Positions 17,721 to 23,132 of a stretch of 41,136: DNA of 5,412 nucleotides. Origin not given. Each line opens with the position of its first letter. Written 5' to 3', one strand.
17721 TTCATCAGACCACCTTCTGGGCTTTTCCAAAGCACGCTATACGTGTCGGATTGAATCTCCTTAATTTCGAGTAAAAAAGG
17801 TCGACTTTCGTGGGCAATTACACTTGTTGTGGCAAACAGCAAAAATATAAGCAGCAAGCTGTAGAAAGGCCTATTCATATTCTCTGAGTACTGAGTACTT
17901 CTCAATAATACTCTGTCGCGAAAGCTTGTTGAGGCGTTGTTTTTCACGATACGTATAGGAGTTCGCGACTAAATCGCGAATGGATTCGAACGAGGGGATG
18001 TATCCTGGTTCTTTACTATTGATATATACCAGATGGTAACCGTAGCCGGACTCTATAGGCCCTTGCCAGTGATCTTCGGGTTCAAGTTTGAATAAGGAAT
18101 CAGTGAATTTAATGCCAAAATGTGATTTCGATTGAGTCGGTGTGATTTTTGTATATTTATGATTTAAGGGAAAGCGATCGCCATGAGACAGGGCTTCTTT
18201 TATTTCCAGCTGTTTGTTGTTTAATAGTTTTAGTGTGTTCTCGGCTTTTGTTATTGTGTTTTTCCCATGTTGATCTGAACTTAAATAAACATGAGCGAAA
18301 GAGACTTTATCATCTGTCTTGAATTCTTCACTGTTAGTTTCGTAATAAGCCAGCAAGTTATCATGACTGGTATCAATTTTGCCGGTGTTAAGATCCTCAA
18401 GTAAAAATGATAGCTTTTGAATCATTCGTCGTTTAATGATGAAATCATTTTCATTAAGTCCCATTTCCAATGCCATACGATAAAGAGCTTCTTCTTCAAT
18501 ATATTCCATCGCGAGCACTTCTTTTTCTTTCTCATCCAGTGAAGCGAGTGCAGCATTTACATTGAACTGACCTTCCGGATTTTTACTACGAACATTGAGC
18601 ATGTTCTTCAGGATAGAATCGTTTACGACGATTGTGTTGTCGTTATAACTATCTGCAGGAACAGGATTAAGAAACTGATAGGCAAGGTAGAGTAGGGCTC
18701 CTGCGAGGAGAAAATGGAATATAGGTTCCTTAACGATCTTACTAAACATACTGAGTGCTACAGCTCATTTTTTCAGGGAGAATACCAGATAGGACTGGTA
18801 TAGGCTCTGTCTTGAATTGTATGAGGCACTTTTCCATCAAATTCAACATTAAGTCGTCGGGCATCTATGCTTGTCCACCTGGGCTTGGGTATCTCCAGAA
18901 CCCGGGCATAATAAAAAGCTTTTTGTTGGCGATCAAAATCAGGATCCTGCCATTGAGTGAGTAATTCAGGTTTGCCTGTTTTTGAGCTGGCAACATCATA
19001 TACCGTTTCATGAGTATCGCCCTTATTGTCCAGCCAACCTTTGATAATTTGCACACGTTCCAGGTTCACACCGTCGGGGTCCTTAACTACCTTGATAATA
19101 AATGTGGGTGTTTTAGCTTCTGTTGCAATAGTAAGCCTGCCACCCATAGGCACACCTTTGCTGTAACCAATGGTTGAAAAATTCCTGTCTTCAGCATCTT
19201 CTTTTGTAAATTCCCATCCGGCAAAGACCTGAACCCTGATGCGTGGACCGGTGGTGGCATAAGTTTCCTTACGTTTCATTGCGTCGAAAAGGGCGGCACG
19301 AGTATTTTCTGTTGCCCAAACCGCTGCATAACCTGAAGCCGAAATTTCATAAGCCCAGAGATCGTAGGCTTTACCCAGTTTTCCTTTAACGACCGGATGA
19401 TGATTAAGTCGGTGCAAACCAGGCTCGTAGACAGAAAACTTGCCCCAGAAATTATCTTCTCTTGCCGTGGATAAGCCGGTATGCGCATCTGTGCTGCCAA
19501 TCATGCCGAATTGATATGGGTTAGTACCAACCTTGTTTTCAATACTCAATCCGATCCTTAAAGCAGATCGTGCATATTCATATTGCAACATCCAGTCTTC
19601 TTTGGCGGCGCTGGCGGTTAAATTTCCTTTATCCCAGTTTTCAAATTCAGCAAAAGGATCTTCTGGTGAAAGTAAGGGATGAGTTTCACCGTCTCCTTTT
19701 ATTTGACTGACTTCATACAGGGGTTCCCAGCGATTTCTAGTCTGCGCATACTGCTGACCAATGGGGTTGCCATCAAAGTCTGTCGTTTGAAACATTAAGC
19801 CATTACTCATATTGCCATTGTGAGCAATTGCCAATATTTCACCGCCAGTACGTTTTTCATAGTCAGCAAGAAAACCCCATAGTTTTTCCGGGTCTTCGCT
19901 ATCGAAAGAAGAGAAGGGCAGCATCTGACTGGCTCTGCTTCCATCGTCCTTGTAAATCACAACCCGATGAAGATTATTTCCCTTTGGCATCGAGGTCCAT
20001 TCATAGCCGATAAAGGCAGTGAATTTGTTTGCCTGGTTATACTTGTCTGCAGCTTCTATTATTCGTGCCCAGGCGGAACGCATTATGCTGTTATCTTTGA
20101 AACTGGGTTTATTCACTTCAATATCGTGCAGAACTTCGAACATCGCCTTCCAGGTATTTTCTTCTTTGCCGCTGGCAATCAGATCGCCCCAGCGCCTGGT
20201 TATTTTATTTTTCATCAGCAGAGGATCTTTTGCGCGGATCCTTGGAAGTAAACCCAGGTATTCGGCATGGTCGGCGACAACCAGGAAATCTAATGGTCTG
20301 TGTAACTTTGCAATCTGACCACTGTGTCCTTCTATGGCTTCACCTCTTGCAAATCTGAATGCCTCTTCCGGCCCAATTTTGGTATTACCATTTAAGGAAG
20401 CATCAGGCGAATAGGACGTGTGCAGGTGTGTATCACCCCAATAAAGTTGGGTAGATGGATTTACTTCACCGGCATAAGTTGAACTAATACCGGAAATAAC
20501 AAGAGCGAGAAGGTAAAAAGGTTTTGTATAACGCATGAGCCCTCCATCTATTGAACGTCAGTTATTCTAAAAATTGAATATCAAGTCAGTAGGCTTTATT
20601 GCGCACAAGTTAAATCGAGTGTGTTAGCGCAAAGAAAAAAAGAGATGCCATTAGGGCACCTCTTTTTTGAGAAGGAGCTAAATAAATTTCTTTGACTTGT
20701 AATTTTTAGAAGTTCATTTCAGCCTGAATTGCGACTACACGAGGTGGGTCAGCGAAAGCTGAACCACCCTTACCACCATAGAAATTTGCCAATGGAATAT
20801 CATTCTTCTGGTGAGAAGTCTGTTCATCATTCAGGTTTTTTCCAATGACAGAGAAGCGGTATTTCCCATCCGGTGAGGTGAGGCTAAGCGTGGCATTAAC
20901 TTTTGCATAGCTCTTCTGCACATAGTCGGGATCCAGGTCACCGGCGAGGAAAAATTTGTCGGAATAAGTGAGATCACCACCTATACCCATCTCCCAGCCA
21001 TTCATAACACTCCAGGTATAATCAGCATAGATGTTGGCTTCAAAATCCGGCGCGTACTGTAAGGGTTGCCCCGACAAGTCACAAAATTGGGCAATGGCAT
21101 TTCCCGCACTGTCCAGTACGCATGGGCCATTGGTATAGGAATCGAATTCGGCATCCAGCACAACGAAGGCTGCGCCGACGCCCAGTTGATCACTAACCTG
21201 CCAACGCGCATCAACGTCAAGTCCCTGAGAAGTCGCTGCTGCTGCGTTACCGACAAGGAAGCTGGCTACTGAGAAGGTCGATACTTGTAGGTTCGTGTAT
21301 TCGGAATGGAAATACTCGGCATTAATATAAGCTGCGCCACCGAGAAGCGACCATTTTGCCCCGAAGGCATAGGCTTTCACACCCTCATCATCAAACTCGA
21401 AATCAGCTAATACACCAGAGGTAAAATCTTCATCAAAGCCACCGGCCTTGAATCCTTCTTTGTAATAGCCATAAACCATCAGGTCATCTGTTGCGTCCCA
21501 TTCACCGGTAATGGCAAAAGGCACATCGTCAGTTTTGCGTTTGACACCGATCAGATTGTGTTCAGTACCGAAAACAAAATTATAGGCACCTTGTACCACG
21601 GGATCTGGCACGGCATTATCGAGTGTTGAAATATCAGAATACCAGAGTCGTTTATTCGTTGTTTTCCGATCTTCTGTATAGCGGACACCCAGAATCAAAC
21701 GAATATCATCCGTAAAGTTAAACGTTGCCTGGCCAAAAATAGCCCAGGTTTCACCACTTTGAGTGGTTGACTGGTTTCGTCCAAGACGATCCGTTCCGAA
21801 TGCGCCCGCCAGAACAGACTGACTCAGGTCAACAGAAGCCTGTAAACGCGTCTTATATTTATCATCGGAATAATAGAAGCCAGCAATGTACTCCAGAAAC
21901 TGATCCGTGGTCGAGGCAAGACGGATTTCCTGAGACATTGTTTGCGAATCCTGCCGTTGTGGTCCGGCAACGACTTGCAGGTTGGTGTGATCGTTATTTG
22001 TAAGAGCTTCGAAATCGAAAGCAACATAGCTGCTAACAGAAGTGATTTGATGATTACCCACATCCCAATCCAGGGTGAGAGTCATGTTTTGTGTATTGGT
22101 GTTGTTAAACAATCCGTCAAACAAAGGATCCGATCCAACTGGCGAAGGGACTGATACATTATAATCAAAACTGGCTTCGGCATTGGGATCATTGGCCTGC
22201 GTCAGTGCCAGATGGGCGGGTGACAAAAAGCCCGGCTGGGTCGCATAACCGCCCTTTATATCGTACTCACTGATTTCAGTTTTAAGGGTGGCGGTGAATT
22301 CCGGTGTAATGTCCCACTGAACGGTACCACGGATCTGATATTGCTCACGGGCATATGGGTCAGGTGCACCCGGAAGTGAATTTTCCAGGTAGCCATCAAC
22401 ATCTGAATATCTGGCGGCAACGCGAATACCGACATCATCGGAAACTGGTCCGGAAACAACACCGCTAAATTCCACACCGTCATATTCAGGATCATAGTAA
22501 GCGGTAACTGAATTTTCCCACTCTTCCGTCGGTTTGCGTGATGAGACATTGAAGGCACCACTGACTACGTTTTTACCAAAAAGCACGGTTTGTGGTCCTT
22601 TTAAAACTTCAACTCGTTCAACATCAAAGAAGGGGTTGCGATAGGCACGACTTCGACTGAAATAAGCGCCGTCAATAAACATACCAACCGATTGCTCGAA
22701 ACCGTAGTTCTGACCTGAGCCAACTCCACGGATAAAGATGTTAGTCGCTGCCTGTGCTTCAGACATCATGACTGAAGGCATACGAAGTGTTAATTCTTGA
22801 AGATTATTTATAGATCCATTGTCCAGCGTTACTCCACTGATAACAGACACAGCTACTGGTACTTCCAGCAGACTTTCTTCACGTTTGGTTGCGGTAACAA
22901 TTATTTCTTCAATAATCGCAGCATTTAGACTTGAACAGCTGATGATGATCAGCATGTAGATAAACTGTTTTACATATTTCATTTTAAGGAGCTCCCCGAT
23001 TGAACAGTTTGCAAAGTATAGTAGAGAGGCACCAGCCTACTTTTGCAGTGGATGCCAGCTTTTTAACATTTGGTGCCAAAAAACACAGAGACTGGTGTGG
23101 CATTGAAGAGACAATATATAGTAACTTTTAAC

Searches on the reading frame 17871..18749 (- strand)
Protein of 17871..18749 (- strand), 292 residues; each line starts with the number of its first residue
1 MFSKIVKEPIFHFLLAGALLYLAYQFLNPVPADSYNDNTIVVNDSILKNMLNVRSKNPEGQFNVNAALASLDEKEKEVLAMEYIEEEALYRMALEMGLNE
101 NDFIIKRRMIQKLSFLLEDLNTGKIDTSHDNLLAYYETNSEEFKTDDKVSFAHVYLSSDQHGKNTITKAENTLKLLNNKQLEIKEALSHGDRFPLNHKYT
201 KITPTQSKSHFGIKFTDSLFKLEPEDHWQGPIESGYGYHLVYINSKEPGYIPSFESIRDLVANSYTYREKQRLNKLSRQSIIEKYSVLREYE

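Call 10: search_protein_families(library=pfam, proteins=[window:17871-18749:-])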
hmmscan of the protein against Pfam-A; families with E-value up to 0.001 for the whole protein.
window:17871-18749:- (292 aa): 1 family
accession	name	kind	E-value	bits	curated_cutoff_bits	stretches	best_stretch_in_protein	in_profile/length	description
PF13145.12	Rotamase_2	-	8.8e-13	49.6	27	1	132-259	6-121/121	PPIC-type PPIASE domain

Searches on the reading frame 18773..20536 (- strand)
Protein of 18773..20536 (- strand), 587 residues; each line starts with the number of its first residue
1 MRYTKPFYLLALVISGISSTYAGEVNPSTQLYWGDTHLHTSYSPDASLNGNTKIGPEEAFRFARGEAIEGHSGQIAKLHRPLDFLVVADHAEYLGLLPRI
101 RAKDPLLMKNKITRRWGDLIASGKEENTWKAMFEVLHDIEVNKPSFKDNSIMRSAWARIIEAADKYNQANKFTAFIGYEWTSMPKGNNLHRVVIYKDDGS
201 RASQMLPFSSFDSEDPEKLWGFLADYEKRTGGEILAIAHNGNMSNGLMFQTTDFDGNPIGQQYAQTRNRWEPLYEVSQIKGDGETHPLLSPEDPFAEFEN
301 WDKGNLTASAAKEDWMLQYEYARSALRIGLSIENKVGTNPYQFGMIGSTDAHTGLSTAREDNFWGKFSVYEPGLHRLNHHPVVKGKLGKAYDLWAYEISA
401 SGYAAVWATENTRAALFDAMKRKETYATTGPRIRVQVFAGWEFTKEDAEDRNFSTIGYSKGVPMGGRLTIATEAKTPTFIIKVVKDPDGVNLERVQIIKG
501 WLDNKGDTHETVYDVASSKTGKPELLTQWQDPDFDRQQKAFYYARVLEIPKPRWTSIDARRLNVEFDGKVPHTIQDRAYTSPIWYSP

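Call 10: search_protein_families(library=pfam, proteins=[window:18773-20536:-])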
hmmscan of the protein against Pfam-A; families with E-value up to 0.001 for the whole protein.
window:18773-20536:- (587 aa): 1 family
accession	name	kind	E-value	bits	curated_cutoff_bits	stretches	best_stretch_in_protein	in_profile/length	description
PF12228.14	DUF3604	-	6.9e-223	741.8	20.4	2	27-519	2-495/591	Protein of unknown function (DUF3604)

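Call 12: search_protein_families(library=ncbifam, proteins=[window:18773-20536:-])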
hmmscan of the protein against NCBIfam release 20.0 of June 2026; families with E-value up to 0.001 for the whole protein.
window:18773-20536:- (587 aa): 1 family
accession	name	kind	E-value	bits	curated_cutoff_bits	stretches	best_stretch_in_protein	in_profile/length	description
NF038032.1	CehA_McbA_metalo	domain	3.2e-05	23.5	80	0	406-585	193-314/315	CehA/McbA family metallohydrolase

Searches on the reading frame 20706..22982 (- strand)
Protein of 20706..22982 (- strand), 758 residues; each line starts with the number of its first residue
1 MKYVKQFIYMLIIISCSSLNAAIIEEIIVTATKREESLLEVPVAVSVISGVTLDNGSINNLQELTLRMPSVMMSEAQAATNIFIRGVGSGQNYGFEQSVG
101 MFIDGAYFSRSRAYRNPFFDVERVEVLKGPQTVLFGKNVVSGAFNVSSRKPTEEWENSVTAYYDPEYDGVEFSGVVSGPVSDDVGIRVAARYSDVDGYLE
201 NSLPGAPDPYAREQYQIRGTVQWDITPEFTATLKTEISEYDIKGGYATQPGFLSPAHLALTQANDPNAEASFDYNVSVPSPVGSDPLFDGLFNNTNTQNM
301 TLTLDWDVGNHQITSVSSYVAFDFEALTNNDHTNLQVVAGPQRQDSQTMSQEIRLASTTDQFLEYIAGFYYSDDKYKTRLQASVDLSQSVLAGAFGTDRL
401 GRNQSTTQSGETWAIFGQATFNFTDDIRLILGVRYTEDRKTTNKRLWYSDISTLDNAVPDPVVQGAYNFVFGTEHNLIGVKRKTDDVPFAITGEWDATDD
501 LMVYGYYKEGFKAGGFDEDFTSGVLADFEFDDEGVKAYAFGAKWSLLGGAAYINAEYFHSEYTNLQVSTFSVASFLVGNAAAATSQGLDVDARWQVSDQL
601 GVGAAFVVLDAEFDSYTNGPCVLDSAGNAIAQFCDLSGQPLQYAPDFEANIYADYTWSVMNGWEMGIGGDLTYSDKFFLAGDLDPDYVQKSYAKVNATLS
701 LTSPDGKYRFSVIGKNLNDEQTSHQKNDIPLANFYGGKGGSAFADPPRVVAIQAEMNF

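Call 10: search_protein_families(library=pfam, proteins=[window:20706-22982:-])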
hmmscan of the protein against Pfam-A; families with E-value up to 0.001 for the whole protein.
window:20706-22982:- (758 aa): 2 families
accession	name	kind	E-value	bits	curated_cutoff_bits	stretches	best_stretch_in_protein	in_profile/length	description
PF00593.30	TonB_dep_Rec_b-barrel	-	1.9e-29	104.3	27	1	264-716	28-435/436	TonB dependent receptor-like, beta-barrel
PF07715.20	Plug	-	1.9e-16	60.9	23.9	1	38-142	2-106/107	TonB-dependent Receptor Plug Domain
